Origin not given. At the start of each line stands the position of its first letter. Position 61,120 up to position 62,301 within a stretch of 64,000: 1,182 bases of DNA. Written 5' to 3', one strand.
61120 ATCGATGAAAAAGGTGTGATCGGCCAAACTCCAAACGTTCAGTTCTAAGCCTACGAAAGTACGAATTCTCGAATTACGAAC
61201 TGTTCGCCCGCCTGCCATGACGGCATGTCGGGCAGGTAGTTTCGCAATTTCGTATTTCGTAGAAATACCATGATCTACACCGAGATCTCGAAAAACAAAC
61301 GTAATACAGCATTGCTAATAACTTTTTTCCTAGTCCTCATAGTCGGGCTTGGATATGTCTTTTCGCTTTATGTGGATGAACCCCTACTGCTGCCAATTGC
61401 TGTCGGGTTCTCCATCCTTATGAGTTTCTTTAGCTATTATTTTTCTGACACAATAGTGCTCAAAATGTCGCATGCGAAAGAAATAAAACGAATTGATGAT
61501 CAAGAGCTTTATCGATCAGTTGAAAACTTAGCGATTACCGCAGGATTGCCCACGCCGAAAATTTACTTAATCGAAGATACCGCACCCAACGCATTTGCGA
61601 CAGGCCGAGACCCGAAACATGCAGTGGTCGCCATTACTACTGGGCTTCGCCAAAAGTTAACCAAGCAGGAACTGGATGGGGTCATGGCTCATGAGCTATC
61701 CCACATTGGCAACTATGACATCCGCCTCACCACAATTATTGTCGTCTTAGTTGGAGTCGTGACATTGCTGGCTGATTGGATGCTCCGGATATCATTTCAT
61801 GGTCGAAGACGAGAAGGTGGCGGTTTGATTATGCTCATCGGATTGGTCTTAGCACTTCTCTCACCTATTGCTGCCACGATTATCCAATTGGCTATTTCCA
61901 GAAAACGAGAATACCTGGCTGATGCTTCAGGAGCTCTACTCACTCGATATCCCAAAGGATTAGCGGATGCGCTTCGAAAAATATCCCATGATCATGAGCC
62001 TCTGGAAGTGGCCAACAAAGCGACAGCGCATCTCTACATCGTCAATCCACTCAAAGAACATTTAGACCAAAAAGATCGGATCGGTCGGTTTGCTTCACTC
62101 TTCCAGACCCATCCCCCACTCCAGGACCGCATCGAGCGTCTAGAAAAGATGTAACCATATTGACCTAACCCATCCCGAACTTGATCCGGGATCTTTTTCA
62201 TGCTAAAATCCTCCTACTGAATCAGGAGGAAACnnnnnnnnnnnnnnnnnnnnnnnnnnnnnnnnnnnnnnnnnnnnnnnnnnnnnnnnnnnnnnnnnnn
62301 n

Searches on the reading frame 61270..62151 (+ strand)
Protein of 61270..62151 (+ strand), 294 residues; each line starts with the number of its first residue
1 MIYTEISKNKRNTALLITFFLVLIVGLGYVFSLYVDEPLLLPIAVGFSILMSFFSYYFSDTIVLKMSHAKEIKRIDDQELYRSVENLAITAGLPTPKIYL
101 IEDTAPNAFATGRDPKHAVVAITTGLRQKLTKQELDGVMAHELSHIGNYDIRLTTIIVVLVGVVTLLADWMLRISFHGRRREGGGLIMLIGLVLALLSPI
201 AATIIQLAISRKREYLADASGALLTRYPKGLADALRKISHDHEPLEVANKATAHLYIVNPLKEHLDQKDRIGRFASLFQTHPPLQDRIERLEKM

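Call 3: search_protein_families(library=pfam, proteins=[window:61270-62151:+], max_evalue=1)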
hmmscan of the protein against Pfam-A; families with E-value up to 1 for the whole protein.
window:61270-62151:+ (294 aa): 6 families
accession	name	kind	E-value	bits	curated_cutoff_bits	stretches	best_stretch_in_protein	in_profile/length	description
PF01435.24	Peptidase_M48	-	1.1e-33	117.1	20.3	1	76-293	3-184/186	Peptidase family M48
PF05569.17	Peptidase_M56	-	0.0024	17.6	31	1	117-160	175-218/296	BlaR1 peptidase M56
PF18958.6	DUF5700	-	0.017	14.9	25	1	94-153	94-148/283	Putative zinc dependent peptidase (DUF5700)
PF20990.2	DUF2207_C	-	0.043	14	33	0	136-212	124-192/247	Predicted membrane protein (DUF2207) C-terminal domain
PF12730.13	ABC2_membrane_4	-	0.059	13.8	27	1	2-41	2-42/179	ABC-2 family transporter protein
PF04450.18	BSP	-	0.14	12.4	23.8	1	99-163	61-130/207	Peptidase of plants and bacteria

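Call 14: find_related_loci(query=window:61270-62151:+, collection=genome_contigs, flank=5000)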
Query window:61270-62151:+ (294 aa) in genome_contigs; peptide patterns used: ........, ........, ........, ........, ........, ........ (x = any residue, [..] = any of these).
99 stretches matched a pattern; 14 encode a relative of the query (tblastn E <= 1e-3); 14 distinct loci.
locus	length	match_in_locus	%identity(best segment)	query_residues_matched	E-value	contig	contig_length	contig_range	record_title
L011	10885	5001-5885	80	1-294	3e-161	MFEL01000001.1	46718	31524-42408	MAG: Candidatus Doudnabacteria bacterium RIFCSPHIGHO2_01_FULL_46_24 rifcsphigho2_01_scaffold_1110, whole genome shotgun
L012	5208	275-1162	81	1-294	6e-160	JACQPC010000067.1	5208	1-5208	MAG: Candidatus Doudnabacteria bacterium isolate NC_groundwater_1297_Ag_S-0.2um_47_31 S_p2_S4_coassembly_k141_2760252, w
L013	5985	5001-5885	79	1-294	2e-152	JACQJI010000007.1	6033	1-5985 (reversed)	MAG: Candidatus Doudnabacteria bacterium isolate NC_groundwater_1147_Ag_S-0.1um_47_53 S_p1_S3_coassembly_k141_615192, wh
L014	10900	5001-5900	73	1-294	2e-149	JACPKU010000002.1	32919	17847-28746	MAG: Candidatus Doudnabacteria bacterium isolate NC_groundwater_503_Ag_S-0.1um_46_13 S35_SO-1_scaffold_90403, whole geno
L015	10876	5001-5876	71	1-294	3e-142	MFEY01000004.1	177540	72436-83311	MAG: Candidatus Doudnabacteria bacterium RIFCSPHIGHO2_12_FULL_48_16 rifcsphigho2_12_scaffold_196, whole genome shotgun s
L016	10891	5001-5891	72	1-294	1e-133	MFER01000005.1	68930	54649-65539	MAG: Candidatus Doudnabacteria bacterium RIFCSPHIGHO2_02_FULL_43_13b rifcsphigho2_02_scaffold_1654, whole genome shotgun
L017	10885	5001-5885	78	1-294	4e-157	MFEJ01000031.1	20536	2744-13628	MAG: Candidatus Doudnabacteria bacterium RIFCSPHIGHO2_01_FULL_45_18 rifcsphigho2_01_scaffold_9984, whole genome shotgun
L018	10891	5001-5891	58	2-294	2e-103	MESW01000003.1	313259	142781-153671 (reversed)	MAG: candidate division CPR3 bacterium GWF2_35_18 gwf2_scaffold_13, whole genome shotgun sequence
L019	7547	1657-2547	54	3-294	7e-99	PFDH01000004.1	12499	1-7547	MAG: Candidatus Pacebacteria bacterium CG10_big_fil_rev_8_21_14_0_10_44_11 CG10_8_21_14_0.10_scaffold_5022_c, whole geno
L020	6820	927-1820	52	3-294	1e-98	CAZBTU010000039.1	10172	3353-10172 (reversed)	MAG TPA_asm: uncultured Pseudomonadales bacterium isolate SRP286056_co2_100 genome assembly, contig: NODE_11104_length_1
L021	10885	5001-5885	54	3-291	3e-97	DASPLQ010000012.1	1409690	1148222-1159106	MAG TPA_asm: Vitreimonas sp. isolate SMAG_U12069 k141_91001, whole genome shotgun sequence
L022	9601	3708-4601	50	3-294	1e-92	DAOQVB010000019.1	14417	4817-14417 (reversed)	MAG TPA_asm: Candidatus Woesebacteria bacterium isolate AMR_MDS_1099 NODE_4747_length_14417_cov_5.432252, whole genome s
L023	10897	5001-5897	54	2-294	4e-91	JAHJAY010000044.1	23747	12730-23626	MAG: Patescibacteria group bacterium isolate Modern_marine.mb.231 Modern_marine.mb.231_k141_2540125, whole genome shotgu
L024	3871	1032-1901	47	1-294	8e-70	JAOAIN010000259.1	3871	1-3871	MAG: Candidatus Goldiibacteriota bacterium isolate SKW91 k141_955099, whole genome shotgun sequence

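Call 46: find_homologous_proteins(query=window:61270-62151:+, max_evalue=1e-80)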
Query window:61270-62151:+ (294 aa): 6878 proteins with E <= 1e-80 among 8000 candidates; the best 120 are listed.
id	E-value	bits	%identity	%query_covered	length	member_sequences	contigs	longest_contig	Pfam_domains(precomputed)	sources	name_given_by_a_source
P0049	9.9e-186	634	100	100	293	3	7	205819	PF01435.25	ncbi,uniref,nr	ncbi:MAG: zinc metalloprotease HtpX [Candidatus Doudnabacteria bacterium RIFCSPLOWO2_02_FULL_42_9]|u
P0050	5.0e-164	562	86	100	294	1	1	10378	PF01435.25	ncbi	-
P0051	2.0e-162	557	85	100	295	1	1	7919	PF01435.25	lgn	-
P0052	5.4e-160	549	82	100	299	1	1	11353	PF01435.25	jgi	jgi:heat shock protein HtpX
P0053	2.1e-159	547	84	100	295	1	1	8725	PF01435.25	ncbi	-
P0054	2.2e-159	547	84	100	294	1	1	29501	PF01435.25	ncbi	-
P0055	5.3e-156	536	83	100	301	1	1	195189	PF01435.25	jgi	jgi:heat shock protein HtpX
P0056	4.0e-155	533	83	100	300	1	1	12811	PF01435.25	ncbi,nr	ncbi:MAG: M48 family metallopeptidase [Candidatus Doudnabacteria bacterium]|nr:M48 family metallopep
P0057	1.1e-154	532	82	100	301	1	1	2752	PF01435.25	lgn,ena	-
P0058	1.9e-154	531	81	100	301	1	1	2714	PF01435.25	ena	-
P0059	1.2e-153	528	81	100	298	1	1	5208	PF01435.25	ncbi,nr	ncbi:MAG: M48 family metallopeptidase [Candidatus Doudnabacteria bacterium]|nr:M48 family metallopep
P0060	5.4e-152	523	79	100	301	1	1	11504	PF01435.25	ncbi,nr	ncbi:MAG: M48 family metallopeptidase [Candidatus Doudnabacteria bacterium]|nr:M48 family metallopep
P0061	8.1e-152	522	80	100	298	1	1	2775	PF01435.25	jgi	-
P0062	1.1e-150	519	82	100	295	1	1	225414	PF01435.25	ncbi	-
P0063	2.4e-150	518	77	100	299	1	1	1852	PF01435.25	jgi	jgi:heat shock protein HtpX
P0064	8.4e-150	516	80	100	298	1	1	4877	PF01435.25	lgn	-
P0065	8.5e-150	516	79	100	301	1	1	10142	PF01435.25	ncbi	-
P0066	3.9e-149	514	79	100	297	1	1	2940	PF01435.25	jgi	jgi:heat shock protein HtpX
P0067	3.0e-148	511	77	100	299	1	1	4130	PF01435.25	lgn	-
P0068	3.4e-148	510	78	100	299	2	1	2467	PF01435.25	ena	-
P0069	3.5e-148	510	80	100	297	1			PF01435.25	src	-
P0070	7.5e-148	509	79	100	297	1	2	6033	PF01435.25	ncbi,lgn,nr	ncbi:MAG: M48 family metallopeptidase [Candidatus Doudnabacteria bacterium]|nr:M48 family metallopep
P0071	1.5e-147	508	79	100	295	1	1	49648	PF01435.25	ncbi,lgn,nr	ncbi:MAG: M48 family metallopeptidase [Candidatus Doudnabacteria bacterium]|nr:M48 family metallopep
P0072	4.6e-147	507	79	100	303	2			PF01435.25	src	-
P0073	8.7e-147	506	79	100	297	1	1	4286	PF01435.25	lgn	-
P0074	9.1e-147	506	80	100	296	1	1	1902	PF01435.25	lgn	-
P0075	1.2e-146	505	77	100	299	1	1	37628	PF01435.25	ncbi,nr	ncbi:MAG: M48 family metallopeptidase [Candidatus Doudnabacteria bacterium]|nr:M48 family metallopep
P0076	1.3e-145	502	76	100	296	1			PF01435.25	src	-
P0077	1.5e-145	502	76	100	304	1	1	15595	PF01435.25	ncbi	-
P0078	5.5e-145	500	76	100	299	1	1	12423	PF01435.25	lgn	-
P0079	2.4e-144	498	76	100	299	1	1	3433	PF01435.25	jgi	jgi:heat shock protein HtpX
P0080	3.8e-144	497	79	100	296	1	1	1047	PF01435.25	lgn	-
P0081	6.3e-144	496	75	100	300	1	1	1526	PF01435.25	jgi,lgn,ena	-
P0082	9.7e-144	496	78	100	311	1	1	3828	PF01435.25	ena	-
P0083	3.2e-143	494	76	100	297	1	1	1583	PF01435.25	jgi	jgi:heat shock protein HtpX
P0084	8.6e-143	493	76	100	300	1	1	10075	PF01435.25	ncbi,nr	ncbi:MAG: M48 family metallopeptidase [Candidatus Doudnabacteria bacterium]|nr:M48 family metallopep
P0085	4.3e-142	490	77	100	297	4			PF01435.25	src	-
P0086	2.6e-141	488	76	100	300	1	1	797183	PF01435.25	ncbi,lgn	-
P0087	2.6e-141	488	75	100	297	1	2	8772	PF01435.25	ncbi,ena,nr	ncbi:MAG TPA: M48 family metallopeptidase [Verrucomicrobiae bacterium]|nr:M48 family metallopeptidas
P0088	2.7e-141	488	73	100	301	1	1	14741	PF01435.25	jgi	jgi:heat shock protein HtpX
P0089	3.8e-141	487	74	100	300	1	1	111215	PF01435.25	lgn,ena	-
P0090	4.9e-141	487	76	100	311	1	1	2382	PF01435.25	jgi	jgi:heat shock protein HtpX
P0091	6.0e-141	487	75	100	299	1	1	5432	PF01435.25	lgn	-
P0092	8.2e-141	486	75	100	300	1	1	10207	PF01435.25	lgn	-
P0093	1.6e-140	485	76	100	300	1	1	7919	PF01435.25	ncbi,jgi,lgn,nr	ncbi:MAG TPA: M48 family metallopeptidase [Patescibacteria group bacterium]|jgi:heat shock protein H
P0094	1.6e-140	485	73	100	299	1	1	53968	PF01435.25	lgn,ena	-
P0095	2.4e-140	485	73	100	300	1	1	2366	PF01435.25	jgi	jgi:heat shock protein HtpX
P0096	3.6e-140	484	74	100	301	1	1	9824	PF01435.25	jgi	jgi:heat shock protein HtpX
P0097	1.1e-139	483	75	100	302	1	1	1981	PF01435.25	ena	-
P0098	1.6e-138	479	74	100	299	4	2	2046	PF01435.25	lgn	-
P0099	1.0e-137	476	73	100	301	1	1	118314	PF01435.25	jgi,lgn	-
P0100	1.8e-137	475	73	100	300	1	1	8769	PF01435.25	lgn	-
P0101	3.5e-137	474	74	100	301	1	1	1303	PF01435.25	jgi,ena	-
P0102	4.0e-137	474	76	100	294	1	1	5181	PF01435.25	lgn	-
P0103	4.1e-137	474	74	100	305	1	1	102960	PF01435.25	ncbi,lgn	ncbi:MAG: M48 family metallopeptidase [Candidatus Doudnabacteria bacterium]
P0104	1.5e-136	472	75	100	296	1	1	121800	PF01435.25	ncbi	-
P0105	1.8e-136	472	75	100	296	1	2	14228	PF01435.25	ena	-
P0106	4.1e-136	471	71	100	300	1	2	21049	PF01435.25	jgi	jgi:heat shock protein HtpX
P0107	5.1e-136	471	75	100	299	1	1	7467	PF01435.25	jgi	jgi:heat shock protein HtpX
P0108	5.3e-136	471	76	95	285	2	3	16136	PF01435.25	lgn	-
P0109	5.5e-136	470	75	100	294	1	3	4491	PF01435.25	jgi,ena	-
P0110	6.9e-136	470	72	100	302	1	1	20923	PF01435.25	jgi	-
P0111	1.1e-135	470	73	100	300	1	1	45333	PF01435.25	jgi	-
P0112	1.7e-135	469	74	100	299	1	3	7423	PF01435.25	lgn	-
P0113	3.4e-135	468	74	100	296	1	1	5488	PF01435.25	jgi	jgi:heat shock protein HtpX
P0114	4.7e-135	467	74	100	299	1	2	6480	PF01435.25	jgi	jgi:heat shock protein HtpX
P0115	5.0e-135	467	75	95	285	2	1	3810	PF01435.25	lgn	-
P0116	9.1e-135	466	71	100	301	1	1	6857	PF01435.25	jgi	jgi:heat shock protein HtpX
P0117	1.2e-134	466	72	100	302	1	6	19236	PF01435.25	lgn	-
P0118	2.2e-134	465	73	100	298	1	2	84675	PF01435.25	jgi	jgi:heat shock protein HtpX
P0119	2.9e-134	465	73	100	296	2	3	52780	PF01435.25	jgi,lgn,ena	-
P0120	3.2e-134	465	72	100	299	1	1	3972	PF01435.25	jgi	jgi:heat shock protein HtpX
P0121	4.2e-134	464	70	100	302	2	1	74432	PF01435.25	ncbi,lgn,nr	ncbi:MAG: M48 family metallopeptidase [bacterium]|nr:M48 family metallopeptidase [bacterium]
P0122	7.1e-134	464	72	100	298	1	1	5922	PF01435.25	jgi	jgi:heat shock protein HtpX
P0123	1.6e-133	462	72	100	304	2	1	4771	PF01435.25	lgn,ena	-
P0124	1.7e-133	462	69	100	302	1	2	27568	PF01435.25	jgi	jgi:heat shock protein HtpX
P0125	1.9e-133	462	72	100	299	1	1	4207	PF01435.25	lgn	-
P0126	2.0e-133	462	75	100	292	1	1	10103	PF01435.25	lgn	-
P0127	2.5e-133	462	73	100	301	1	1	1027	PF01435.25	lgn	-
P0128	5.3e-133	461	73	100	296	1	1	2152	PF01435.25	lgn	-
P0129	7.0e-133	460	72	100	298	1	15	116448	PF01435.25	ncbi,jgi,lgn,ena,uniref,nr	ncbi:MAG: zinc metalloprotease HtpX [Candidatus Doudnabacteria bacterium RIFCSPLOWO2_01_FULL_44_21]|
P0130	8.4e-133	460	72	100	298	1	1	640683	PF01435.25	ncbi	-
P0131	1.4e-132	459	74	100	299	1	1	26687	PF01435.25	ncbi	-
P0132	3.8e-132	458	72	100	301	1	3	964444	PF01435.25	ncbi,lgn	ncbi:MAG: zinc metalloprotease HtpX [Candidatus Doudnabacteria bacterium]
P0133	3.9e-132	458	73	100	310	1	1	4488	PF01435.25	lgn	-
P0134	4.1e-132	458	72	100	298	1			PF01435.25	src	-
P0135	5.0e-132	457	70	100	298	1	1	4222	PF01435.25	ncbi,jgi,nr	ncbi:MAG TPA: M48 family metallopeptidase [Methylomirabilota bacterium]|jgi:heat shock protein HtpX|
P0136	5.6e-132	457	72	100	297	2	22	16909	PF01435.25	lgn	-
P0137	6.3e-132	457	72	100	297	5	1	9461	PF01435.25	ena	-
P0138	9.3e-132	457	71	100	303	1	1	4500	PF01435.25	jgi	jgi:heat shock protein HtpX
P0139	1.2e-131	456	71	100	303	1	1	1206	PF01435.25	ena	-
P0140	1.3e-131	456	76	94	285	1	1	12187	PF01435.25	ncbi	-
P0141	1.4e-131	456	72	100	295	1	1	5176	PF01435.25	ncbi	ncbi:MAG: M48 family metallopeptidase [Candidatus Saccharibacteria bacterium]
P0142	1.5e-131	456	73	100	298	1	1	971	PF01435.25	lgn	-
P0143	2.7e-131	455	70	100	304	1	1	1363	PF01435.25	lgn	-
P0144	2.9e-131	455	69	100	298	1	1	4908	PF01435.25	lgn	-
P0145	3.0e-131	455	73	95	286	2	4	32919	PF01435.25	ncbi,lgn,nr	ncbi:MAG: M48 family metallopeptidase [Candidatus Doudnabacteria bacterium]|nr:M48 family metallopep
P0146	1.4e-130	453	84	83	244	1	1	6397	PF01435.25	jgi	jgi:heat shock protein HtpX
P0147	1.5e-130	453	72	100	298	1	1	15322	PF01435.25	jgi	jgi:heat shock protein HtpX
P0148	4.7e-130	451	71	100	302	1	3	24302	PF01435.25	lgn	-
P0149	1.3e-129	450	72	100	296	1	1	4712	PF01435.25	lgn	-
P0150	1.4e-129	449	70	100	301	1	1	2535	PF01435.25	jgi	jgi:heat shock protein HtpX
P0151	1.5e-129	449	69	100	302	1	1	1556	PF01435.25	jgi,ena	-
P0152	1.8e-129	449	71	100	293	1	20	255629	PF01435.25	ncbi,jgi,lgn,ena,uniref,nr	ncbi:MAG: zinc metalloprotease HtpX [Candidatus Doudnabacteria bacterium RIFCSPLOWO2_02_FULL_49_13]|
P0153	1.9e-129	449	69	100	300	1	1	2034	PF01435.25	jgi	jgi:heat shock protein HtpX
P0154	4.7e-129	448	71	100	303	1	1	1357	PF01435.25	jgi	jgi:heat shock protein HtpX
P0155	5.9e-129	447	70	100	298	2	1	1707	PF01435.25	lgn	-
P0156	8.5e-129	447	71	100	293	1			PF01435.25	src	-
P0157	1.5e-127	443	69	100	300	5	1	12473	PF01435.25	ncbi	-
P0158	2.8e-127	442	68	100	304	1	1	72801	PF01435.25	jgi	jgi:heat shock protein HtpX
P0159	4.6e-127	441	70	100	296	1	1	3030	PF01435.25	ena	-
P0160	8.1e-127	440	69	100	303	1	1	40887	PF01435.25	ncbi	-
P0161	9.3e-127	440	70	100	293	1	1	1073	PF01435.25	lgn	-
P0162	1.4e-126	440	69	100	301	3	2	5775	PF01435.25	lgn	-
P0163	1.8e-126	439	69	100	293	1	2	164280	PF01435.25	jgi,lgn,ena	jgi:heat shock protein HtpX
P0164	5.1e-126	438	68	100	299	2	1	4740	PF01435.25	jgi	jgi:heat shock protein HtpX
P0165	1.3e-125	436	69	100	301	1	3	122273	PF01435.25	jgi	jgi:heat shock protein HtpX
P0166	5.3e-124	431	68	100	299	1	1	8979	PF01435.25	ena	-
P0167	7.7e-124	431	68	100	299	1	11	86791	PF01435.25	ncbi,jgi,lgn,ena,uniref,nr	ncbi:MAG: zinc metalloprotease HtpX [Candidatus Doudnabacteria bacterium RIFCSPHIGHO2_02_FULL_46_11]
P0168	2.4e-123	429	68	100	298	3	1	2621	PF01435.25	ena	-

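Call 48: find_encoding_contigs(protein=P0050, flank=2500, max_places=1)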
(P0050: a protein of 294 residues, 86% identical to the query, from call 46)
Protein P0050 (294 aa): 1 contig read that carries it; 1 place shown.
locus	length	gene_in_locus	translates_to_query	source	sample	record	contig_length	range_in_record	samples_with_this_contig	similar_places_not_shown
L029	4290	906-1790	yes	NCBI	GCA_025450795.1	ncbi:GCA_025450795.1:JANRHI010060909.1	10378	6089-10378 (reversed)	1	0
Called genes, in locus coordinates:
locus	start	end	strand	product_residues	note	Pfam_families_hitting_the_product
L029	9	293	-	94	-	PF02686:GatC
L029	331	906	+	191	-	PF04011:LemA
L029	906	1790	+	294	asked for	PF01435:Peptidase_M48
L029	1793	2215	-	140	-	PF21981:RecX_HTH3 (faint), PF21982:RecX_HTH1, PF02631:RecX_HTH2 (faint)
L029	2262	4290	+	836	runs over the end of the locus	PF02861:Clp_N, PF23569:NBD_SMAX1, PF00004:AAA, PF17871:AAA_lid_9, PF00158:Sigma54_activat, PF00004:AAA, PF07724:AAA_2, PF07728:AAA_5, +5 more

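Call 49: find_encoding_contigs(protein=P0051, flank=2500, max_places=1)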
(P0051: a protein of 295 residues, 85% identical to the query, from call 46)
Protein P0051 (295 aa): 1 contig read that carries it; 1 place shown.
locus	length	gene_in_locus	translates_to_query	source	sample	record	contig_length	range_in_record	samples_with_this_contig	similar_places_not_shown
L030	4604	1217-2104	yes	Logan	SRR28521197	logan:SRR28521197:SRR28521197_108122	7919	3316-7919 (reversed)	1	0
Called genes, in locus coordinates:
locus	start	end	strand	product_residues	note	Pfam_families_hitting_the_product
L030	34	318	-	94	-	PF02686:GatC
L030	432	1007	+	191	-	PF04011:LemA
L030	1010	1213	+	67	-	-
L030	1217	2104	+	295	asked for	PF01435:Peptidase_M48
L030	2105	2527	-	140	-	PF21982:RecX_HTH1, PF02631:RecX_HTH2 (faint)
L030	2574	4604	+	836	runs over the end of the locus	PF02861:Clp_N, PF23569:NBD_SMAX1, PF00004:AAA, PF17871:AAA_lid_9, PF00004:AAA, PF07724:AAA_2, PF07728:AAA_5, PF10431:ClpB_D2-small, +7 more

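Call 50: find_encoding_contigs(protein=P0117, flank=2500, max_places=1)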
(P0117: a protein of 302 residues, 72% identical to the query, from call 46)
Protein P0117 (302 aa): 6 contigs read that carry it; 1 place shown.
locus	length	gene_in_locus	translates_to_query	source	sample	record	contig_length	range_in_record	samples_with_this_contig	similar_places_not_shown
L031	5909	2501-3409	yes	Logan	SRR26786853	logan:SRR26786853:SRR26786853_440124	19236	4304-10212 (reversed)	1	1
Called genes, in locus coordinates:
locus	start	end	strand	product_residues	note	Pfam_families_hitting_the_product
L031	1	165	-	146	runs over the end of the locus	PF18895:T4SS_pilin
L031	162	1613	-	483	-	PF01425:Amidase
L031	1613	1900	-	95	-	PF02686:GatC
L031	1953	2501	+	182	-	PF04011:LemA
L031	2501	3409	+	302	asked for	PF01435:Peptidase_M48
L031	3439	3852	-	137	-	PF21982:RecX_HTH1 (faint), PF02631:RecX_HTH2 (faint)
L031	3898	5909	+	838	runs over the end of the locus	PF02861:Clp_N, PF23569:NBD_SMAX1, PF00004:AAA, PF17871:AAA_lid_9, PF00004:AAA, PF07724:AAA_2, PF07728:AAA_5, PF10431:ClpB_D2-small, +7 more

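Call 51: find_encoding_contigs(protein=P0103, flank=2500, max_places=1)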
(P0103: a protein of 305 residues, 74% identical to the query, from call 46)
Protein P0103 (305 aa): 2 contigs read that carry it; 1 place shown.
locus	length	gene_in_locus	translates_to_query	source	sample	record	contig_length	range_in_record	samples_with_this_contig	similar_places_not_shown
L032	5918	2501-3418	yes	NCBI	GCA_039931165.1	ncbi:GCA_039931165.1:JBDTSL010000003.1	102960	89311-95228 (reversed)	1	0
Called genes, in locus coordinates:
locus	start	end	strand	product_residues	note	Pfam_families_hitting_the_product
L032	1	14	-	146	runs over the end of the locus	PF18895:T4SS_pilin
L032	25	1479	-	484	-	PF01425:Amidase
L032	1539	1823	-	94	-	PF02686:GatC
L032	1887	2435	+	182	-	PF04011:LemA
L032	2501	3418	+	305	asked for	PF01435:Peptidase_M48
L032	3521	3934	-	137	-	PF21982:RecX_HTH1 (faint), PF02631:RecX_HTH2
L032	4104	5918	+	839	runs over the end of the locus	PF02861:Clp_N, PF23569:NBD_SMAX1, PF00004:AAA, PF17871:AAA_lid_9, PF00158:Sigma54_activat, PF07724:AAA_2, PF00004:AAA, PF07728:AAA_5, +7 more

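Call 82: find_encoding_contigs(protein=P0054, flank=1500, max_places=1)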
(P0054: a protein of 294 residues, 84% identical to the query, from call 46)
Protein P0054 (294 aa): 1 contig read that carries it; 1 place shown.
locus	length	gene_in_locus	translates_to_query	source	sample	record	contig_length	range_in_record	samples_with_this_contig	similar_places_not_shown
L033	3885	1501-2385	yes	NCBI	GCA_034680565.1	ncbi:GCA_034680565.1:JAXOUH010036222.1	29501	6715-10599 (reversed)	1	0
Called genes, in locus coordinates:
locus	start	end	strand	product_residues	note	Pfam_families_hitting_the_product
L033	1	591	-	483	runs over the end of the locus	PF01425:Amidase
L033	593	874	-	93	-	PF02686:GatC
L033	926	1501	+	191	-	PF04011:LemA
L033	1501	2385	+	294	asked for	PF01435:Peptidase_M48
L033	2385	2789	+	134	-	-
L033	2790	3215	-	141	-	PF21982:RecX_HTH1 (weak), PF02631:RecX_HTH2 (faint), PF21981:RecX_HTH3 (faint)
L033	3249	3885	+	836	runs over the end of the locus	PF02861:Clp_N, PF23569:NBD_SMAX1, PF00004:AAA, PF17871:AAA_lid_9, PF00004:AAA, PF07724:AAA_2, PF07728:AAA_5, PF10431:ClpB_D2-small, +6 more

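Call 83: find_encoding_contigs(protein=P0053, flank=1500, max_places=1)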
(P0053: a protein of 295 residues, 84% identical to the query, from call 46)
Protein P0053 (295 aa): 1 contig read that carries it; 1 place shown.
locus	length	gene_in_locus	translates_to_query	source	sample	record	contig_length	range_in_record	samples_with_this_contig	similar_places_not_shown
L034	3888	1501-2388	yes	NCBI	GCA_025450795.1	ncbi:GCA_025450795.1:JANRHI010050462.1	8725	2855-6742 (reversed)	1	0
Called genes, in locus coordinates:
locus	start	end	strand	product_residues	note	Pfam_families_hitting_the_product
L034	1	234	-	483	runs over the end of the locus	PF01425:Amidase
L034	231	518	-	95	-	-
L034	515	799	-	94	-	PF02686:GatC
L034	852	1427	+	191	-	PF04011:LemA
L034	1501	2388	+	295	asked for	PF01435:Peptidase_M48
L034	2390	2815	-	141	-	PF21982:RecX_HTH1, PF02631:RecX_HTH2 (faint), PF21981:RecX_HTH3 (faint)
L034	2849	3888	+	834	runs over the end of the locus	PF02861:Clp_N, PF23569:NBD_SMAX1, PF00004:AAA, PF17871:AAA_lid_9, PF00004:AAA, PF07724:AAA_2, PF07728:AAA_5, PF10431:ClpB_D2-small, +6 more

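Call 84: find_encoding_contigs(protein=P0055, flank=1500, max_places=1)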
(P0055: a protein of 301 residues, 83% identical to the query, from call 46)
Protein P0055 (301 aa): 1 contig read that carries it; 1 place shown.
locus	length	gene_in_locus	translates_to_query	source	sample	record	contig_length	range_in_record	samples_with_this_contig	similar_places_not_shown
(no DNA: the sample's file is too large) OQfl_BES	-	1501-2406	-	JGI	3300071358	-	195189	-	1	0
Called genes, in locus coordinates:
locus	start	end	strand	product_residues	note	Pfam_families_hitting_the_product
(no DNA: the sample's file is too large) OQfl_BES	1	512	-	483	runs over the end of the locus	PF01425:Amidase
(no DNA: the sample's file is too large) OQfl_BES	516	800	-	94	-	PF02686:GatC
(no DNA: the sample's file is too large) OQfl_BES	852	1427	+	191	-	PF04011:LemA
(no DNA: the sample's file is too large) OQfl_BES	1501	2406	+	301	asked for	PF01435:Peptidase_M48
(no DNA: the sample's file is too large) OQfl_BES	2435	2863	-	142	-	PF21982:RecX_HTH1 (weak), PF21981:RecX_HTH3 (weak)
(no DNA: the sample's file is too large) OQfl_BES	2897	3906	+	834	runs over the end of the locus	PF02861:Clp_N, PF23569:NBD_SMAX1, PF00004:AAA, PF17871:AAA_lid_9, PF00004:AAA, PF07724:AAA_2, PF07728:AAA_5, PF10431:ClpB_D2-small, +7 more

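Call 85: find_encoding_contigs(protein=P0123, flank=1500, max_places=1)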
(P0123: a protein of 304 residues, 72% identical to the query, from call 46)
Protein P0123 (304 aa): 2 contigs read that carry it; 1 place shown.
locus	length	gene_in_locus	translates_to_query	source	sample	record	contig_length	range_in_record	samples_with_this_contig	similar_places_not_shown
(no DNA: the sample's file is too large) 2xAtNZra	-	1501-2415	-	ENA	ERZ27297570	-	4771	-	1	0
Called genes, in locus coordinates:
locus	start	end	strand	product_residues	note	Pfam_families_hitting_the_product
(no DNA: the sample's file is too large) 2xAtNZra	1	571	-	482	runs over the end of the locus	PF01425:Amidase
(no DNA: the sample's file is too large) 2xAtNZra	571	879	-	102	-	PF02686:GatC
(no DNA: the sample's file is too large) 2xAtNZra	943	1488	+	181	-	PF04011:LemA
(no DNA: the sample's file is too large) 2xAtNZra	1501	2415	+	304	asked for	PF01435:Peptidase_M48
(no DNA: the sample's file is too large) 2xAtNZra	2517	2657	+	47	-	?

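Call 87: search_protein_families(library=pfam, proteins=[L033:2385-2786:+], max_evalue=1)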
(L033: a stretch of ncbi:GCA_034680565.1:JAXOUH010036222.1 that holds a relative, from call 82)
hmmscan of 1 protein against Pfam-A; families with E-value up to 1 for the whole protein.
L033:2385-2786:+ (134 aa): 1 family
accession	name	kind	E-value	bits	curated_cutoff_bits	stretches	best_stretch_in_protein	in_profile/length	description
PF11137.13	DUF2909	-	0.018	15.3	31.4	1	1-28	1-28/60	Protein of unknown function (DUF2909)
